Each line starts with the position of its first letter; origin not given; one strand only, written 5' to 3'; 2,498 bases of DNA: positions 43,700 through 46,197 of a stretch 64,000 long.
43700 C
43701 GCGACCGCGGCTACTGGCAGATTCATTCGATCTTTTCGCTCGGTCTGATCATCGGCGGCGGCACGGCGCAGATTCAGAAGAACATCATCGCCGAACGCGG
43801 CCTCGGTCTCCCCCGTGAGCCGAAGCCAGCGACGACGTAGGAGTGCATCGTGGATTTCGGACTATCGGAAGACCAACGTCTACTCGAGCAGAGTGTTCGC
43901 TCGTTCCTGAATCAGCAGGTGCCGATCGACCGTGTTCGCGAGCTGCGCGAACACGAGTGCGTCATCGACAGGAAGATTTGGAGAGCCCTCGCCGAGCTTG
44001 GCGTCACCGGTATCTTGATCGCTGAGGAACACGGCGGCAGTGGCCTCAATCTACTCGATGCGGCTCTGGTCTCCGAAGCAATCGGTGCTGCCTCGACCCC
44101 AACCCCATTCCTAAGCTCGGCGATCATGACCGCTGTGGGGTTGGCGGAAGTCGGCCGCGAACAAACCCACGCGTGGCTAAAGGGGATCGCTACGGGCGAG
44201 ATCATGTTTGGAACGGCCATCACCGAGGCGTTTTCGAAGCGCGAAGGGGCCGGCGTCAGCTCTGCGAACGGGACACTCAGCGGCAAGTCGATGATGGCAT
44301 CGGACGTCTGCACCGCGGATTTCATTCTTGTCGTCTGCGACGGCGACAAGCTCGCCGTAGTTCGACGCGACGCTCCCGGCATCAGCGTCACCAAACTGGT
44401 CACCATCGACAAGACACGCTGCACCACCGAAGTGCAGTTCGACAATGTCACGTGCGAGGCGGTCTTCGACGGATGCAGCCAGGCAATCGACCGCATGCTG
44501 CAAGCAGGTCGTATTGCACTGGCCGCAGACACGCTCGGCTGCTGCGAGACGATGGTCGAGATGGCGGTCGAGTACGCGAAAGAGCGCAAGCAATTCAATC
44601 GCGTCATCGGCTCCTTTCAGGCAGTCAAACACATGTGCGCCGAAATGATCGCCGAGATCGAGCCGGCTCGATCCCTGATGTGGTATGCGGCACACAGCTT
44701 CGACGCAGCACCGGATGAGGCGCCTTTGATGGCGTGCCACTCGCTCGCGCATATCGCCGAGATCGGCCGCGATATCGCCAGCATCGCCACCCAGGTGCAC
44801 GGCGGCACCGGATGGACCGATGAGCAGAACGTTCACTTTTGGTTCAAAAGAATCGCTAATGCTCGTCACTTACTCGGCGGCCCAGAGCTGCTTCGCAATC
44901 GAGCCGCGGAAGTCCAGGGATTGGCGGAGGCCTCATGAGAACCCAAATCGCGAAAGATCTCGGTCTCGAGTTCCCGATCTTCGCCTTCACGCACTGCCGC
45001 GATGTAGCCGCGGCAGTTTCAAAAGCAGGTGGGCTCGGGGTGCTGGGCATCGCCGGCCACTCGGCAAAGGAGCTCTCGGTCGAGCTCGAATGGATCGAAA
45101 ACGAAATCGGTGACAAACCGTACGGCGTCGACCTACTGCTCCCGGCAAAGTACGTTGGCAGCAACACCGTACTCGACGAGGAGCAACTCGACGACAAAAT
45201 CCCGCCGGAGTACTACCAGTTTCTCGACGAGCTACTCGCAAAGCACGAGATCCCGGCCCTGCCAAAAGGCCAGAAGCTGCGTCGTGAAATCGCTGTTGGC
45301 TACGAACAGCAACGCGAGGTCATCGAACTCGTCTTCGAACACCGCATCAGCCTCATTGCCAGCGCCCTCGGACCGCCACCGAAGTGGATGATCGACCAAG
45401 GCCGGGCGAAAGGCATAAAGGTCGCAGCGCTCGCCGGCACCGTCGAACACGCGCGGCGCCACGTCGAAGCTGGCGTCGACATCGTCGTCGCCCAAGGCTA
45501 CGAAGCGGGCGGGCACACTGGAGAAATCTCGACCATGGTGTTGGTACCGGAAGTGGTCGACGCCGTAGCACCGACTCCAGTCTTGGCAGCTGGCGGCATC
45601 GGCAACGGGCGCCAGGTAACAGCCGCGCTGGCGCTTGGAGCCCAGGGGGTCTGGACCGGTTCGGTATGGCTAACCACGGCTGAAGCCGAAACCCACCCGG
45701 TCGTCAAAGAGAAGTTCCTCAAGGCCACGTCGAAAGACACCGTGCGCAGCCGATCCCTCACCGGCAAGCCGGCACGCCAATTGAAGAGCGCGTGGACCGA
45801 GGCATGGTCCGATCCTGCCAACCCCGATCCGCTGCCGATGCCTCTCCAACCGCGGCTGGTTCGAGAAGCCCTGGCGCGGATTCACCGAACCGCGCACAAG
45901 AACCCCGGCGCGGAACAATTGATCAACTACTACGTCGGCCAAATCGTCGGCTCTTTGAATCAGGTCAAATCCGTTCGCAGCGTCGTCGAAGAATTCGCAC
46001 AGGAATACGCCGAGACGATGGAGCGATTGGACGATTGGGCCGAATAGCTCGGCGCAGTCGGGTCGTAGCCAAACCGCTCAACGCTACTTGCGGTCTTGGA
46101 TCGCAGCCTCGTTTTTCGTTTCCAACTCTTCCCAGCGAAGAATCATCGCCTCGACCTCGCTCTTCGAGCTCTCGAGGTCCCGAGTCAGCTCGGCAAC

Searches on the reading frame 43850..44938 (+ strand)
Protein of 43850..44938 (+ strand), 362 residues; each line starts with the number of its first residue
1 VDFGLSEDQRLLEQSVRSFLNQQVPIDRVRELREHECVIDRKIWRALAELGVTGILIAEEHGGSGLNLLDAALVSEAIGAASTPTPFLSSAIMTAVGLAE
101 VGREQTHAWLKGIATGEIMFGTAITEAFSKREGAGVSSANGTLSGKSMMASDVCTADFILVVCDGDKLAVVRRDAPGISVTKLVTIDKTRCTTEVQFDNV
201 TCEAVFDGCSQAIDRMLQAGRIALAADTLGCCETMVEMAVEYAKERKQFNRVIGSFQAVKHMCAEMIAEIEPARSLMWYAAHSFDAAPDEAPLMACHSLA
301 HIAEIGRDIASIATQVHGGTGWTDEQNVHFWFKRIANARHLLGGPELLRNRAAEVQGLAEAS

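Call 40: search_protein_families(library=pfam, proteins=[window:43850-44938:+], max_evalue=0.00001)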
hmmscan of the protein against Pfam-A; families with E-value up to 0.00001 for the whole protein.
window:43850-44938:+ (362 aa): 3 families
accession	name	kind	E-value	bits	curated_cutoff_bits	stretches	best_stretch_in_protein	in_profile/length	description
PF00441.29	Acyl-CoA_dh_1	-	4.6e-25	88.9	22.4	1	208-354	3-147/150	Acyl-CoA dehydrogenase, C-terminal domain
PF02771.21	Acyl-CoA_dh_N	-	2.7e-20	73.3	22.9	1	6-117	1-113/113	Acyl-CoA dehydrogenase, N-terminal domain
PF08028.16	Acyl-CoA_dh_2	-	1.8e-07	32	22.7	1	223-328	2-116/134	Acyl-CoA dehydrogenase, C-terminal domain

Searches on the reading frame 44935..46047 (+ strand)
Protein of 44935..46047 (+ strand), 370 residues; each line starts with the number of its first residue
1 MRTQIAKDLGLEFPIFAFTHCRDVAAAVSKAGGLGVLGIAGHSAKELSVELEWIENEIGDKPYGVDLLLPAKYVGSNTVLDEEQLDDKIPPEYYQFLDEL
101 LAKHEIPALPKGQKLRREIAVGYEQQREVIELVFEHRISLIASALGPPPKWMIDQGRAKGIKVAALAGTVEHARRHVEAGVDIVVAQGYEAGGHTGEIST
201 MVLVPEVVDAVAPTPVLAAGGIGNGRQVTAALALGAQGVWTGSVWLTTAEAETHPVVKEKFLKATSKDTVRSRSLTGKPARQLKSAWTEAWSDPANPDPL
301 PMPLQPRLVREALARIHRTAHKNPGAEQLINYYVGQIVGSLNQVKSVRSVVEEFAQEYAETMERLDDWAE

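Call 40: search_protein_families(library=pfam, proteins=[window:44935-46047:+], max_evalue=0.00001)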
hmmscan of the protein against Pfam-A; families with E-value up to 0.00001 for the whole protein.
window:44935-46047:+ (370 aa): 3 families
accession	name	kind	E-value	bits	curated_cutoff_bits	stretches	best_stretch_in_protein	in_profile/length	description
PF03060.21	NMO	-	1.7e-54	185.9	28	1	23-356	26-330/331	Nitronate monooxygenase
PF01070.24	FMN_dh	-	1.3e-10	41.4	24.9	1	169-258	228-318/350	FMN-dependent dehydrogenase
PF00478.31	IMPDH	-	9e-07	28.6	25.6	0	206-257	201-251/345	IMP dehydrogenase / GMP reductase domain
